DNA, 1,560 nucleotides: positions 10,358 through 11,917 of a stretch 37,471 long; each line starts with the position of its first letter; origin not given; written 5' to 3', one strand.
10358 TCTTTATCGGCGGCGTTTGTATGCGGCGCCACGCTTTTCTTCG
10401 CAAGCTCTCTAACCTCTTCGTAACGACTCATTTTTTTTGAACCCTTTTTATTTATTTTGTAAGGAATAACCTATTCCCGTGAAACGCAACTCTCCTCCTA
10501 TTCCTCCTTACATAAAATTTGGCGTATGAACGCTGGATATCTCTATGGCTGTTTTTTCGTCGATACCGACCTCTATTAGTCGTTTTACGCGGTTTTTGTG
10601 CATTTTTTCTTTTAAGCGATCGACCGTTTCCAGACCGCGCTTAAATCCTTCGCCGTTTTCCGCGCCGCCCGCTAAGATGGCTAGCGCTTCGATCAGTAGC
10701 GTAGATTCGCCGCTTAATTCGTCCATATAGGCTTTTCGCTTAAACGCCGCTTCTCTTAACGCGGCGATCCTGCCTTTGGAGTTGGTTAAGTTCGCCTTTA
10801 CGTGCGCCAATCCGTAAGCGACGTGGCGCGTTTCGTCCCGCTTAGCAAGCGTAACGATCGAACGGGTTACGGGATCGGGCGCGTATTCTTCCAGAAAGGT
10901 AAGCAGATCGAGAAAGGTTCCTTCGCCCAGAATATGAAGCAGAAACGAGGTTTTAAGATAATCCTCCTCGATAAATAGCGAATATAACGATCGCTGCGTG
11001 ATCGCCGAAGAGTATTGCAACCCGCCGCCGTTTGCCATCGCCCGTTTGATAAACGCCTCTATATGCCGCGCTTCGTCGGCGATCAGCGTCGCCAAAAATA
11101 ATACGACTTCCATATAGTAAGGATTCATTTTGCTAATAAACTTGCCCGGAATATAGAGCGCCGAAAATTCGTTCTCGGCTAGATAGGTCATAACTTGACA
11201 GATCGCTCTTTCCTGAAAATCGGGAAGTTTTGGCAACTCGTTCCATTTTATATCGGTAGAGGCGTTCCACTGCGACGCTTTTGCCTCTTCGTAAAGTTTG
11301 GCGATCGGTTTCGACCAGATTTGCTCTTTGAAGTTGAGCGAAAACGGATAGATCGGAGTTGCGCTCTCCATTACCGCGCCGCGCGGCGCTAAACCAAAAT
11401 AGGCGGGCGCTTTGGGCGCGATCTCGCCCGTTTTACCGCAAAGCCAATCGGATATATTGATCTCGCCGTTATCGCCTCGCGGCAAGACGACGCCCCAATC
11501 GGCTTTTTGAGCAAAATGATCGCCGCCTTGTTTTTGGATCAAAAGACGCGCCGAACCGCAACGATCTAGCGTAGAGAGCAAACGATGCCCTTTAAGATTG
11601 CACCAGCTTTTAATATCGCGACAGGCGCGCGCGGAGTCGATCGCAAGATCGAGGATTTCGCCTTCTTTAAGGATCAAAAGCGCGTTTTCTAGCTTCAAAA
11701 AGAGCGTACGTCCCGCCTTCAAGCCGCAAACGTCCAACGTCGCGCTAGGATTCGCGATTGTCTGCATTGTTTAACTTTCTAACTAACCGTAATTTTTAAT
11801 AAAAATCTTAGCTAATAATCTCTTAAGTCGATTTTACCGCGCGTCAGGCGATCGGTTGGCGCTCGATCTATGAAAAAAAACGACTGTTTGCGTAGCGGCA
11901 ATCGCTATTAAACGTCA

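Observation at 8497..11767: Uncharacterised three-gene operon: TusA-like/diiron fusion, ACAD-fold flavoprotein without catalytic Glu, and a cytoplasmic PBP-fold protein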

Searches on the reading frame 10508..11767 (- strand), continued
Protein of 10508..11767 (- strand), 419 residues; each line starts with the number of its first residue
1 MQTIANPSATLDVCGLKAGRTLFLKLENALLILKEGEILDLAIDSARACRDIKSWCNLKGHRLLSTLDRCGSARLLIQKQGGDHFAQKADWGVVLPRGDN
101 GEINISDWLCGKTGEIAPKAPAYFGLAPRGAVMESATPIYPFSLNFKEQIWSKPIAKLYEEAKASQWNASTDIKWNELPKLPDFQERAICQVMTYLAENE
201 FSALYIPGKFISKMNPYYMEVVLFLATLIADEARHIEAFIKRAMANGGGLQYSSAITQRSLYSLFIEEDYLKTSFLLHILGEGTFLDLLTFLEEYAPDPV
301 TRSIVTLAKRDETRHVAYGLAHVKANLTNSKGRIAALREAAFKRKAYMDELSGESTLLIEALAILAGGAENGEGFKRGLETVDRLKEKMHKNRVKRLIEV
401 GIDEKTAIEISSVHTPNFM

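Call 67: search_protein_families(library=ncbifam, proteins=[L022:5338-6396:-, L022:3359-4399:+, L022:1211-3352:+, L022:7514-7906:-, L022:7090-7467:-, L018:5272-6306:+, L018:6804-7307:-, L018:10405-12873:-, L044:9349-10104:-, L044:10494-11834:+], max_evalue=0.00001)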
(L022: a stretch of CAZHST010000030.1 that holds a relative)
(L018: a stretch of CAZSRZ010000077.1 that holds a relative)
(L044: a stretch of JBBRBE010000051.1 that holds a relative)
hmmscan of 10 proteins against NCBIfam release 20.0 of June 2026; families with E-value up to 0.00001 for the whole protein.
L022:5338-6396:- (352 aa): 8 families
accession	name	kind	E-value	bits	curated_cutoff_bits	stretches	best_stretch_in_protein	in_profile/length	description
NF049933.1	TransAntitermCspE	equivalog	2.4e-10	40.4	120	1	282-338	4-60/69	transcription antiterminator/RNA stability regulator CspE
NF007378.0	PRK09890.1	equivalog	3.9e-10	39.8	144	1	282-336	5-59/70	cold shock protein CspG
NF007679.0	PRK10354.1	subfamily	1e-08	35.4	130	1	282-341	5-64/70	RNA chaperone/antiterminator CspA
NF007062.0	PRK09507.1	subfamily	1.3e-08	34.7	133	1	283-336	5-58/69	transcription antiterminator/RNA stability regulator CspE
NF038236.1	retron_eff_Se72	equivalog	3.3e-08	33.3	82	1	293-336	10-51/62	retron Se72 family effector protein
NF008190.0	PRK10943.1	subfamily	7.8e-08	32.2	137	1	284-336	6-58/69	cold shock-like protein CspC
NF011574.0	PRK14998.1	equivalog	1.6e-06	28.2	147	0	283-344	3-64/73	cold shock-like protein CspD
NF007405.0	PRK09937.1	equivalog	3.9e-06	27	152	0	283-345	3-65/74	cold shock-like protein CspD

L022:3359-4399:+ (346 aa): 22 families
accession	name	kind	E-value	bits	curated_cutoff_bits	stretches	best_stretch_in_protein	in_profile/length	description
NF038229.1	Glyco4_Geo_Pelo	equivalog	3.1e-108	361.8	400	1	2-342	1-337/338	GPMC system family 4 glycosyltransferase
TIGR04348.1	TIGR04348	equivalog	2e-27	96.1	300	1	4-292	2-262/310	selenoneine biosynthesis selenosugar synthase SenB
TIGR03088.1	stp2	hypoth_equivalog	2.5e-20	72.9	409.05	1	154-341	183-373/374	TIGR03088 family PEP-CTERM/XrtA system glycosyltransferase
TIGR03999.1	thiol_BshA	equivalog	7.2e-20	71.2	273.7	1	77-342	108-374/375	N-acetyl-alpha-D-glucosaminyl L-malate synthase BshA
TIGR04063.1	stp3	hypoth_equivalog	6.1e-19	68.2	442.05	1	104-342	148-396/397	TIGR04063 family PEP-CTERM/XrtA system glycosyltransferase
NF041010.1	glycosy_Agl16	equivalog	5.2e-14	51.9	575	1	109-341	129-351/352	glycosylation protein Agl16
NF041876.1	EPS_EpsE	equivalog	1e-12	48.1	400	1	227-326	281-381/389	exopolysaccharide biosynthesis GT4 family glycosyltransferase EpsE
TIGR04047.1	MSMEG_0565_glyc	hypoth_equivalog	1.1e-12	47.7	259.85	1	155-339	184-372/373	MSMEG_0565 family glycosyltransferase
NF047684.1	TeichurnBiosyTuaC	equivalog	2.7e-12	46.3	550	1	55-326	105-374/391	teichuronic acid biosynthesis protein TuaC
NF049988.1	MGlcDAGSynMgs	equivalog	3.4e-12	46.4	400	1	150-344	198-390/398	alpha-monoglucosyldiacylglycerol synthase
TIGR02149.1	glgA_Coryne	subfamily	2.1e-11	43.6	302.4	1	111-341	142-390/391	glycogen synthase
TIGR03449.1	mycothiol_MshA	equivalog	2.4e-10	39.9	462.5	1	109-343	160-405/406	D-inositol-3-phosphate glycosyltransferase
NF041139.1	TreT_Thcocales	equivalog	2.6e-10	39.6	775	1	230-340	302-411/412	trehalose synthase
TIGR04157.1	glyco_rSAM_CFB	subfamily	1e-09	37.9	400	1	110-295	166-353/406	TIGR04157 family glycosyltransferase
NF007396.0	PRK09922.1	equivalog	2.8e-09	36.3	385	1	232-302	250-322/361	lipopolysaccharide 1,6-galactosyltransferase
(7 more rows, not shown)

L022:1211-3352:+ (713 aa): 3 families
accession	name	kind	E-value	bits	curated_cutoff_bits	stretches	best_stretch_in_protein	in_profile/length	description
NF008091.0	PRK10833.1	equivalog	7e-18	64.5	412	1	365-660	236-542/618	outer membrane assembly protein AsmA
TIGR04411.1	T2SS_GspN_Lepto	equivalog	5e-12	45.9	50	0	71-169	4-93/280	type II secretion system protein GspN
NF047499.1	LIC_11026_fam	hypoth_equivalog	2.7e-09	35.5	325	1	119-206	54-139/1006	LIC_11026 family protein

L022:7514-7906:- (130 aa): 0 families

L022:7090-7467:- (125 aa): 0 families

L018:5272-6306:+ (344 aa): 0 families

L018:6804-7307:- (167 aa): 0 families

L018:10405-12873:- (822 aa): 19 families
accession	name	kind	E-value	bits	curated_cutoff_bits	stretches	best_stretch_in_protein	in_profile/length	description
TIGR01389.1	recQ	equivalog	4.7e-199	662.7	640.2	1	228-818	2-589/591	DNA helicase RecQ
NF008279.0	PRK11057.1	equivalog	6.5e-174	579.7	1015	1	225-817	11-599/608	ATP-dependent DNA helicase RecQ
TIGR00614.1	recQ_fam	subfamily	2.8e-145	484.7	219.8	1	230-680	2-469/470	RecQ family ATP-dependent DNA helicase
NF041063.1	DpdF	equivalog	2.3e-59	201.8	550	1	230-564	130-492/813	protein DpdF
NF008394.0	PRK11192.1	equivalog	2.4e-17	62.9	507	1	431-561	228-358/441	ATP-dependent RNA helicase SrmB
NF053631.1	RNA_helic_CshA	equivalog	1.5e-16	60.4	646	1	428-550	216-337/434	degradosome RNA helicase CshA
NF008744.0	PRK11776.1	equivalog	5.1e-15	55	524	1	426-559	219-351/460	ATP-dependent RNA helicase DbpA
NF053636.1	DDHlcsCsdAPsy1082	equivalog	1.1e-13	50.6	890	1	451-547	244-340/512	DEAD/DEAH box helicase CsdA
NF008642.0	PRK11634.1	equivalog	1.5e-13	50.1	989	1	443-558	238-353/628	DEAD/DEAH family ATP-dependent RNA helicase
NF053711.1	RNA_heli_RhlE1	exception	1.7e-13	50.2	750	1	235-560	19-353/434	RNA helicase RhlE1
NF003419.0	PRK04837.1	equivalog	1.4e-10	40.5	588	1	423-550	231-356/424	ATP-dependent RNA helicase RhlB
NF007882.0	PRK10590.1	equivalog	1.9e-10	40.3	743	1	322-556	119-351/456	ATP-dependent RNA helicase RhlE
TIGR04121.1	DEXH_lig_assoc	equivalog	5.6e-10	37.6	850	0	452-543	250-345/804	ligase-associated DNA damage response DEXH box helicase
TIGR03817.1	DECH_helic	hypoth_equivalog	9.8e-09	34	874.1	0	456-552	288-381/742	helicase/secretion neighborhood putative DEAH-box helicase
NF053710.1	RNA_heli_RhlE2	exception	4.4e-08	32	925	0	454-552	253-351/635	RNA helicase RhlE2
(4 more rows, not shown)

L044:9349-10104:- (251 aa): 101 families (the best 25 are shown)
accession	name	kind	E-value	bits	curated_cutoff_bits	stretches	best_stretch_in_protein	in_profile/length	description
NF008469.0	PRK11361.1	equivalog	5.7e-24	84.6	714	1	59-200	3-140/461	acetoacetate metabolism transcriptional regulator AtoC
NF006623.1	PRK09191.1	subfamily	8.4e-24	84.7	240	1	44-177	121-253/258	PhyR family response regulator anti-anti-sigma factor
NF041367.1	CheY_Halo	equivalog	2.3e-23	82.7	200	1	63-173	1-111/114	chemotaxis protein CheY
NF045944.1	ResRegRpaBCyano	equivalog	1.1e-21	77.3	330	1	65-188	2-124/229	response regulator transcription factor RpaB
NF040689.1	MtrAB_MtrA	equivalog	1.6e-20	73.4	300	1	64-210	3-147/219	MtrAB system response regulator MtrA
NF001965.0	PRK00742.1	subfamily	1.7e-20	73.5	293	1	60-165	3-111/357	chemotaxis-specific protein-glutamate methyltransferase CheB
NF041733.1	resp_reg_CseB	equivalog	2.5e-20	72.9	350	1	62-238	2-171/228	two-component system response regulator CseB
TIGR02154.1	PhoB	equivalog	4.3e-19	68.7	296.2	1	60-210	2-155/226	phosphate regulon transcriptional regulator PhoB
NF052445.1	RespRegMctR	equivalog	3.7e-18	65.7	300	1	62-176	3-119/205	two-component system response regulator MctR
NF007935.0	PRK10651.1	equivalog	3.9e-18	65.4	250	1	60-175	6-123/216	two-component system response regulator NarL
NF009206.0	PRK12555.1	subfamily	4.9e-18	65.2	342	1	62-167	2-110/340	chemotaxis-specific protein-glutamate methyltransferase CheB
NF011896.0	PRK15369.1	equivalog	6.9e-18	65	242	1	60-176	3-121/211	two component system response regulator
TIGR02875.1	spore_0_A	equivalog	1.2e-17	64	200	1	61-172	3-118/262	sporulation transcription factor Spo0A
NF007689.0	PRK10365.1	equivalog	1.2e-17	63.8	760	1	63-181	8-126/441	sigma-54-dependent response regulator transcription factor ZraR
NF007901.0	PRK10610.1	equivalog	4.7e-17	62.3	189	1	61-167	6-115/129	chemotaxis response regulator CheY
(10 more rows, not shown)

L044:10494-11834:+ (446 aa): 3 families
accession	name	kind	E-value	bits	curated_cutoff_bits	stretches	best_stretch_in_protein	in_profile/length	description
NF011933.0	PRK15404.1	subfamily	1.2e-27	96.9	477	1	74-402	12-333/370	high-affinity branched-chain amino acid ABC transporter substrate-binding protein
TIGR03407.1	urea_ABC_UrtA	exception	1.4e-12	47.2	492.75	1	89-179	1-91/361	urea ABC transporter substrate-binding protein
TIGR03669.1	urea_ABC_arch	equivalog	1.3e-11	44.1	494.8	1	89-402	1-308/375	urea ABC transporter substrate-binding protein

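Call 70: search_protein_families(library=padloc, proteins=[window:10508-11767:-], max_evalue=0.01)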
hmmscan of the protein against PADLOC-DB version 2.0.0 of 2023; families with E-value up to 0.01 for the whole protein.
window:10508-11767:- (419 aa): 0 families

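Call 76: search_solved_structures(query=A1, max_evalue=0.01, show_alignments=2)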
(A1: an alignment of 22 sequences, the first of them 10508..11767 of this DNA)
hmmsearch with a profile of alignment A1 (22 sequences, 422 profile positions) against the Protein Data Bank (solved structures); distinct sequences matched with E-value up to 0.01: 17.
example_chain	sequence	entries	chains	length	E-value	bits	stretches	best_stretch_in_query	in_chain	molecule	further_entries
6f6c_A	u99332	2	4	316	1.5e-09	40.4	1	152-254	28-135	Ribonucleotide reductase small subunit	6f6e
6qjv_A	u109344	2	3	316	3e-09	39.5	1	152-254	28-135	Ribonucleotide reductase small subunit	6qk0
6f6l_A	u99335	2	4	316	3.3e-09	39.3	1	152-254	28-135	Ribonucleotide reductase small subunit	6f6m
6qk1_A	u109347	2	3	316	3.4e-09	39.3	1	152-254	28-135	Ribonucleotide reductase small subunit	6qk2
4hr0_A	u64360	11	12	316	3.4e-09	39.3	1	152-254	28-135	Ribonuleotide reductase small subunit | Ribonucleotide reductase small subunit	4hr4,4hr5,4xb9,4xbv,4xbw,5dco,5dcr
6f65_A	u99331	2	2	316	3.4e-09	39.2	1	152-254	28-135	Ribonucleotide reductase small subunit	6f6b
5omj_A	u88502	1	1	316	3.6e-09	39.2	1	152-254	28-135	Ribonucleotide reductase small subunit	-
6f6h_A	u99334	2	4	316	4.2e-09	39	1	152-254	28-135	Ribonucleotide reductase small subunit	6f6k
6f6f_A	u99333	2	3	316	4.4e-09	38.9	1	152-254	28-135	Ribonucleotide reductase small subunit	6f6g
6i93_A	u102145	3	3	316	6.3e-09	38.4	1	152-254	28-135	Ribonucleotide reductase small subunit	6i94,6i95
6i90_A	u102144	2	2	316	6.6e-09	38.3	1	152-254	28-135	Ribonucleotide reductase small subunit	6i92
7qbk_A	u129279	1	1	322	1.3e-05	27.4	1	154-245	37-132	R2-like ligand-binding oxidase (homolog II) from Sulfolobus acidocaldarius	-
6qrz_A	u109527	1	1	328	0.00034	22.8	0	154-243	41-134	Ribonucleoside-diphosphate reductase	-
6d9f_A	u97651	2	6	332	0.0016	20.6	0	301-356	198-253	Putative VlmB homolog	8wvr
9u78_A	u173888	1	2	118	0.0027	19.8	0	292-320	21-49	Single Chain Protein of De Novo Designed Helix Bundles-4EH2 with KDPV Loop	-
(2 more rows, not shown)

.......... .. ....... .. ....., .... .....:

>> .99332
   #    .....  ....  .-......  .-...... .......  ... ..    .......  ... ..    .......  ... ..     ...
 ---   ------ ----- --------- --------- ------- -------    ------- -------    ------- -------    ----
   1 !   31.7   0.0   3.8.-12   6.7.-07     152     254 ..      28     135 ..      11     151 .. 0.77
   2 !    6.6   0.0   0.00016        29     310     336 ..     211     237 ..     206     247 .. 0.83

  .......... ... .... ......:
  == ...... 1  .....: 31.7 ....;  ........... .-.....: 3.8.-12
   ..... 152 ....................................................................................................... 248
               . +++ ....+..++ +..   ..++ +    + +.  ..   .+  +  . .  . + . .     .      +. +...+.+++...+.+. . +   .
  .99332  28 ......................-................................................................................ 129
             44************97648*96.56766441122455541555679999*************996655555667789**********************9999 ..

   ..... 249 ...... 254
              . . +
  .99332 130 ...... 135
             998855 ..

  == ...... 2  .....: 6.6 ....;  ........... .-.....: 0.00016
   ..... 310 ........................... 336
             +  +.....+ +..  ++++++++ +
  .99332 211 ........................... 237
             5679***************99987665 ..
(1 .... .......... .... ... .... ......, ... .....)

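Call 79: search_protein_representatives(alignment_id=A2)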
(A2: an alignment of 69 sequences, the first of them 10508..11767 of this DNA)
Query: 69 sequences, 424 profile positions. Proteins with E-value up to 0.001 (for the whole library): 1431; up to 1e-10: 655; up to 1e-30: 215. The best 150 are listed.
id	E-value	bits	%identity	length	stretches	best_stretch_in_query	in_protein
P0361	2.9e-170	583.2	-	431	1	4-424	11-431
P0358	1.3e-161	554.7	-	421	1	6-424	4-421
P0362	3.6e-155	533.5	-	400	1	11-424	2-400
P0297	2.6e-146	504.3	-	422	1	11-424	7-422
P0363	1.1e-140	485.7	-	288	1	138-424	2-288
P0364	8.6e-136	469.6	-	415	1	16-424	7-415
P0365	1.2e-113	396.6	-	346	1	89-416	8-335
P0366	1.5e-108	379.9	-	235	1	198-417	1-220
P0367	5.3e-108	378.1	-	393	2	118-424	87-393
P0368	5.5e-106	371.4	-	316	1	13-325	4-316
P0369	5.9e-106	371.3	-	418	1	11-424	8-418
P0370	1.3e-104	366.9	-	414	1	15-424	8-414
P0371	9.7e-104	364.0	-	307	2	119-339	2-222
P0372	9.7e-99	347.6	-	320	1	118-424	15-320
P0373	6.9e-98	344.7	-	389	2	123-424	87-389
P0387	3.5e-77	276.5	-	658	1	139-421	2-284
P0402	1.0e-61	225.5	-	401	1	92-410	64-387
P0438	8.6e-50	186.3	-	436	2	161-424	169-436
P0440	1.8e-49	185.2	-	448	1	92-408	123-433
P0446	1.8e-48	181.9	-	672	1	228-411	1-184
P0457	5.4e-45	170.5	-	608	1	151-307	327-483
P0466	1.9e-43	165.4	-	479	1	81-409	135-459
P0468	2.8e-43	164.8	-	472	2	250-384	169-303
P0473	2.9e-42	161.5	-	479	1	94-410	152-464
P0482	5.9e-41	157.2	-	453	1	95-408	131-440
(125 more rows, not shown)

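Call 80: search_protein_families(library=pfam, proteins=[P0387, P0446, P0457, P0466, P0473, P0440, P0482, P0402, P0438, P0468], max_evalue=0.001)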
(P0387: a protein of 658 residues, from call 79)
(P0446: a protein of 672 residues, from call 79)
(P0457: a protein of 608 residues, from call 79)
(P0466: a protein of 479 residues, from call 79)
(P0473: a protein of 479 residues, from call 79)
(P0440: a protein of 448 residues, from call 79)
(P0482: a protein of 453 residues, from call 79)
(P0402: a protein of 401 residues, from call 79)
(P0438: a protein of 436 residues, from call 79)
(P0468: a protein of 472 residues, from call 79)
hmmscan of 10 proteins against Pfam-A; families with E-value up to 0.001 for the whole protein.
P0387 (658 aa): 2 families
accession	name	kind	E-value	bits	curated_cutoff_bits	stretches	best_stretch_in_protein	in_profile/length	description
PF05834.18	Lycopene_cycl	-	2.4e-08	33.9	23.4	1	538-655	251-378/380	Lycopene cyclase protein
PF11583.14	AurF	-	1.2e-07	31.6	29.6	1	95-195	109-211/282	P-aminobenzoate N-oxygenase AurF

P0446 (672 aa): 1 family
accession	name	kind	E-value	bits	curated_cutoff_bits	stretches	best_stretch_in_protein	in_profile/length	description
PF11583.14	AurF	-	9.1e-05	22.2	29.6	1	3-113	107-219/282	P-aminobenzoate N-oxygenase AurF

P0457 (608 aa): 0 families

P0466 (479 aa): 0 families

P0473 (479 aa): 0 families

P0440 (448 aa): 0 families

P0482 (453 aa): 0 families

P0402 (401 aa): 1 family
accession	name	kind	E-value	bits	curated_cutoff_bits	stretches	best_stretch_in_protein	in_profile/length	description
PF11583.14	AurF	-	0.00052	19.7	29.6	0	206-319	106-221/282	P-aminobenzoate N-oxygenase AurF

P0438 (436 aa): 1 family
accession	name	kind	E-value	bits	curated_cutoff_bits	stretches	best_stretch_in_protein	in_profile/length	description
PF01206.22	TusA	-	8e-06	26.1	28.6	1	41-89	18-65/70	Sulfurtransferase TusA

P0468 (472 aa): 0 families

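Call 82: list_cluster_members(proteins=[P0387, P0446, P0457, P0466, P0440, P0365])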
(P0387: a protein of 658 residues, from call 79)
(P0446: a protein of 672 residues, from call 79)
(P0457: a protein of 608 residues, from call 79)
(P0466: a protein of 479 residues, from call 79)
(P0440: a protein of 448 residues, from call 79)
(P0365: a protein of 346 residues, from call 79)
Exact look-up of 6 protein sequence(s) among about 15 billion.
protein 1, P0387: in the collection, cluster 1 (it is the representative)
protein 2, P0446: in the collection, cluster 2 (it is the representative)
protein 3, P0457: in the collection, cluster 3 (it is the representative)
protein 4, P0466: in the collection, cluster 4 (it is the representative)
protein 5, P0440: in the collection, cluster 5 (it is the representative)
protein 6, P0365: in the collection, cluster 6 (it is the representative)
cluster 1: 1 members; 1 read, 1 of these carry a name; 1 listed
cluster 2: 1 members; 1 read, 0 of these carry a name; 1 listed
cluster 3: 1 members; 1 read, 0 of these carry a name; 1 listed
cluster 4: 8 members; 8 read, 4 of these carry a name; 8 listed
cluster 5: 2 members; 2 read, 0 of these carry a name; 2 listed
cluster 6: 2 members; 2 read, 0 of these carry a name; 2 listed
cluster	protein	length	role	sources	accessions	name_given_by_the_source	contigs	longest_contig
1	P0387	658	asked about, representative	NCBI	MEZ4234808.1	MAG: lycopene cyclase family protein [Myxococcota bacterium]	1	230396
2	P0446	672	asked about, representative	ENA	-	-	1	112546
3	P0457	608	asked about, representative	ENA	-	-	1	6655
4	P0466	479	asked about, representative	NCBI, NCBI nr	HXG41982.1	MAG TPA: hypothetical protein VNL95_04575 [Dehalococcoidia bacterium] | hypothetical protein [Dehalococcoidia bacterium]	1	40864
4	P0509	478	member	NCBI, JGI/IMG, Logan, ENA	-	hypothetical protein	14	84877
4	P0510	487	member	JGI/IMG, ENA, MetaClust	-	hypothetical protein | \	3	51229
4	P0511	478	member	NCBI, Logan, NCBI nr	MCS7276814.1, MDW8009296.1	MAG: hypothetical protein NZ695_07365 [Dehalococcoidia bacterium] | hypothetical protein [Dehalococcoidia bacterium]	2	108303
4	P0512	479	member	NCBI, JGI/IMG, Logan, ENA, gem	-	-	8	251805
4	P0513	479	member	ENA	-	-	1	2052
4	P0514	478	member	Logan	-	-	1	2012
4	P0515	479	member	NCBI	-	-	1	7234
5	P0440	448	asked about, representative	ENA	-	-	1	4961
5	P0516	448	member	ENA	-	-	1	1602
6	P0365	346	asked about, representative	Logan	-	-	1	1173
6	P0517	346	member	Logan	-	-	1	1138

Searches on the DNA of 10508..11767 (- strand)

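Call 25: search_rna_families(sources=[L006, L008, L012, L013, L014, L047, L069, L016], threshold=gathering)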
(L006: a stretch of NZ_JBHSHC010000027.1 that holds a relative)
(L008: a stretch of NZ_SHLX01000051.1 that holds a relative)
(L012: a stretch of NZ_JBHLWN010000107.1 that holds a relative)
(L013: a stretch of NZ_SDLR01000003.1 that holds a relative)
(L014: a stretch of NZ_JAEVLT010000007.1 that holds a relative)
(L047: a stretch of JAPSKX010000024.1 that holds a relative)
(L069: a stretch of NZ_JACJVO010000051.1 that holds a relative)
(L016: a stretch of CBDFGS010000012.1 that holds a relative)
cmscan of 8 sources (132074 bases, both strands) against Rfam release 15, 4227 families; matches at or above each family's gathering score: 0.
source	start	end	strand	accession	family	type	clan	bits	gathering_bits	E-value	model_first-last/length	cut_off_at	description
